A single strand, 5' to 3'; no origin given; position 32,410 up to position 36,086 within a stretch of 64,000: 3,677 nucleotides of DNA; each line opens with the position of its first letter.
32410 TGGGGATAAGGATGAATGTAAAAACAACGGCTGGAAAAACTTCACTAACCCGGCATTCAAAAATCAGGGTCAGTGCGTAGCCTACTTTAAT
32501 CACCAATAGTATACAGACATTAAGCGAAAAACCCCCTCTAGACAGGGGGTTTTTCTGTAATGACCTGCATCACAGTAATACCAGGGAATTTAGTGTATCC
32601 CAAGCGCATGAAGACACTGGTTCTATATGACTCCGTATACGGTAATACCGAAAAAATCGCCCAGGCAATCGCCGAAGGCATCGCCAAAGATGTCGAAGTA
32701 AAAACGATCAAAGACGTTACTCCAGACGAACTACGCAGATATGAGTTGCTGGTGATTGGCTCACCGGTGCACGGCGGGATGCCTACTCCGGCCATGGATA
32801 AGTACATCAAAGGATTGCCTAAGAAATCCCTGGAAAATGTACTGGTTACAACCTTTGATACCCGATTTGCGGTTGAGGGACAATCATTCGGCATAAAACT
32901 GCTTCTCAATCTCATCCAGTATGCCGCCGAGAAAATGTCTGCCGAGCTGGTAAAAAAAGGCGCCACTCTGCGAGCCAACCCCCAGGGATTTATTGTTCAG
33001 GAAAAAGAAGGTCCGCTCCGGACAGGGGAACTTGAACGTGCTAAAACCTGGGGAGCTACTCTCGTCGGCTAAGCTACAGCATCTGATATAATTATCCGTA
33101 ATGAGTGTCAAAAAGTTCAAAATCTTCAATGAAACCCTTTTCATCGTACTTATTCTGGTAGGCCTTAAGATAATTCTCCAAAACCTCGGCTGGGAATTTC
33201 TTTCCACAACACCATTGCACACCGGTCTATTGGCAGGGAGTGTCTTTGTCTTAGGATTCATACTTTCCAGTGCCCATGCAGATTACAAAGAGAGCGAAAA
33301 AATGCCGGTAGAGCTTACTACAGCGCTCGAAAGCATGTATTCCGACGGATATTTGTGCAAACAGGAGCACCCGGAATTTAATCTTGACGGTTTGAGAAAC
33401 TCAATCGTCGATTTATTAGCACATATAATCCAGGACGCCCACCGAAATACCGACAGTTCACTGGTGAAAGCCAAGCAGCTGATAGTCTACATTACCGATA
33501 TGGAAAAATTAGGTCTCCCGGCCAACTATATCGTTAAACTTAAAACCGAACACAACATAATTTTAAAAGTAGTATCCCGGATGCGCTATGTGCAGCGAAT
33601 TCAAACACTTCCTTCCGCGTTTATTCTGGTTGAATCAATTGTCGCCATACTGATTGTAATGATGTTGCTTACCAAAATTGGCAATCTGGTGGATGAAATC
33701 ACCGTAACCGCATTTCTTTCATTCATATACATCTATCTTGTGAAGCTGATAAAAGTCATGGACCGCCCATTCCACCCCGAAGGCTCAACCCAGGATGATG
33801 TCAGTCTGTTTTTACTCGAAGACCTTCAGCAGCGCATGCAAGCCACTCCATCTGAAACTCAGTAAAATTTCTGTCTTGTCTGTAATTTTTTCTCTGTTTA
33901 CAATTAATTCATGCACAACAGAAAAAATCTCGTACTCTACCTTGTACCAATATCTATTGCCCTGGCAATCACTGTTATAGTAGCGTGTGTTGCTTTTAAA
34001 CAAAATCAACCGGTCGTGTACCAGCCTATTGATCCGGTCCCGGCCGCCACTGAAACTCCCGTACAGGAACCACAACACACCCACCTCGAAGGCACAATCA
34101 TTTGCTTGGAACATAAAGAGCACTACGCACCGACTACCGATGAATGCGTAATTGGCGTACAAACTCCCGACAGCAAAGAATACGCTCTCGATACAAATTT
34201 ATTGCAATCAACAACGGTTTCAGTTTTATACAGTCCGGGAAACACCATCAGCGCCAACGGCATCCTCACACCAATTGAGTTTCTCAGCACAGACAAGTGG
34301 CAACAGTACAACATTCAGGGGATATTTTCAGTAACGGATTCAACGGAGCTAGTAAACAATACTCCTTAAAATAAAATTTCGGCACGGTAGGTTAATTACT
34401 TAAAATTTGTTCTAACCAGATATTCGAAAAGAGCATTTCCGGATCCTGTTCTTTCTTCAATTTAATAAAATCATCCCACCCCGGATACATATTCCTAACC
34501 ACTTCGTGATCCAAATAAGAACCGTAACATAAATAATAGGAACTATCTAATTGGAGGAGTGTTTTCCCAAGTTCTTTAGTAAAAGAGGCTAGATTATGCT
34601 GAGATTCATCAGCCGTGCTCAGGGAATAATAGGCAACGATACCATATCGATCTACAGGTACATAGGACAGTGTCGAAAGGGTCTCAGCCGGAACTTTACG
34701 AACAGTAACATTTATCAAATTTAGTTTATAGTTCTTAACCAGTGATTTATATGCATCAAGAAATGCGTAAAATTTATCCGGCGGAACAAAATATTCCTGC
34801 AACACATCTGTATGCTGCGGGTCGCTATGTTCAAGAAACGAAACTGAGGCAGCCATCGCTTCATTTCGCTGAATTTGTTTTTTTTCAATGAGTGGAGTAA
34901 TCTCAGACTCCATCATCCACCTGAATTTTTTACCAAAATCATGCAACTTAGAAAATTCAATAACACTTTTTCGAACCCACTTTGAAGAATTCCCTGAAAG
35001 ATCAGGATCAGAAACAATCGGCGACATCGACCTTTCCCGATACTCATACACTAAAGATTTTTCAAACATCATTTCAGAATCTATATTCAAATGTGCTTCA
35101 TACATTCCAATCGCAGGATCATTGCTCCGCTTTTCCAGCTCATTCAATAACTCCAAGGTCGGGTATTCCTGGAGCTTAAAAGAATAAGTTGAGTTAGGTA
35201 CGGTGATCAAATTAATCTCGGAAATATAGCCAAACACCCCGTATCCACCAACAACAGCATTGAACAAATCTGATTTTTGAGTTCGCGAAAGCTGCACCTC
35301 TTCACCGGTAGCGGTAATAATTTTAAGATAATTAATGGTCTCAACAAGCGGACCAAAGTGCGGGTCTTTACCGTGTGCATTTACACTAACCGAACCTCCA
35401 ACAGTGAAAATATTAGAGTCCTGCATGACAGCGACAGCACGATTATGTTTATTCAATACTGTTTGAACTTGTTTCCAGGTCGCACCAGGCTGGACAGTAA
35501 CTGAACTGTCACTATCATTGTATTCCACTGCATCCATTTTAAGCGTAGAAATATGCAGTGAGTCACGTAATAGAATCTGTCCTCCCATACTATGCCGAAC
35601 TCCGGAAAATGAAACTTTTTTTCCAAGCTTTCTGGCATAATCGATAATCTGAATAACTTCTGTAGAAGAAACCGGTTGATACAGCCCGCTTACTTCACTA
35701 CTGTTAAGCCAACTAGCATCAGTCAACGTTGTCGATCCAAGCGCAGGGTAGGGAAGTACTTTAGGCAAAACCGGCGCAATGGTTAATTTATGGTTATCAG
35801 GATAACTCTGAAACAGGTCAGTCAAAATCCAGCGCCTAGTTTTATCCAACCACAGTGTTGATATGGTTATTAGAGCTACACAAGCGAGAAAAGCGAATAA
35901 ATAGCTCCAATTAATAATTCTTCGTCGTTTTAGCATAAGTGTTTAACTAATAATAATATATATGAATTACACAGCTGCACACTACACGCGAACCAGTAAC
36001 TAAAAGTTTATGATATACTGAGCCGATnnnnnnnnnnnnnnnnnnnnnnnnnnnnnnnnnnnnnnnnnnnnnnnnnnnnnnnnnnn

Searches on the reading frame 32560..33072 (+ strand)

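Call 9: search_protein_families(library=pfam, proteins=[window:32560-33072:+], max_evalue=0.001)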
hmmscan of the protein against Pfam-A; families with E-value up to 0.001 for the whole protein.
window:32560-33072:+ (170 aa): 4 families
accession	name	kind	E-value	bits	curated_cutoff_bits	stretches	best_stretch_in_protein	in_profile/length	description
PF12724.12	Flavodoxin_5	-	9.9e-12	45.8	27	1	20-85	1-68/145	Flavodoxin domain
PF12641.12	Flavodoxin_3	-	3.9e-09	37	27.5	1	20-102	1-77/160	Flavodoxin domain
PF00258.30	Flavodoxin_1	-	4.3e-09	37.1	25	1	21-90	1-76/143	Flavodoxin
PF03358.20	FMN_red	-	0.00029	20.9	24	0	58-99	68-112/152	NADPH-dependent FMN reductase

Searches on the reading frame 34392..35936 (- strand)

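Call 9: search_protein_families(library=pfam, proteins=[window:34392-35936:-], max_evalue=0.001)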
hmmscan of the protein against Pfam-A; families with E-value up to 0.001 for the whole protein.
window:34392-35936:- (514 aa): 2 families
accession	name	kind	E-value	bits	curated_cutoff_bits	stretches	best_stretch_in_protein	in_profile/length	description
PF01565.28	FAD_binding_4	-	9.8e-24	84.1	26.4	1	85-216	4-138/139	FAD binding domain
PF04030.19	ALO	-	0.00015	22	23.1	1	475-510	222-257/258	D-arabinono-1,4-lactone oxidase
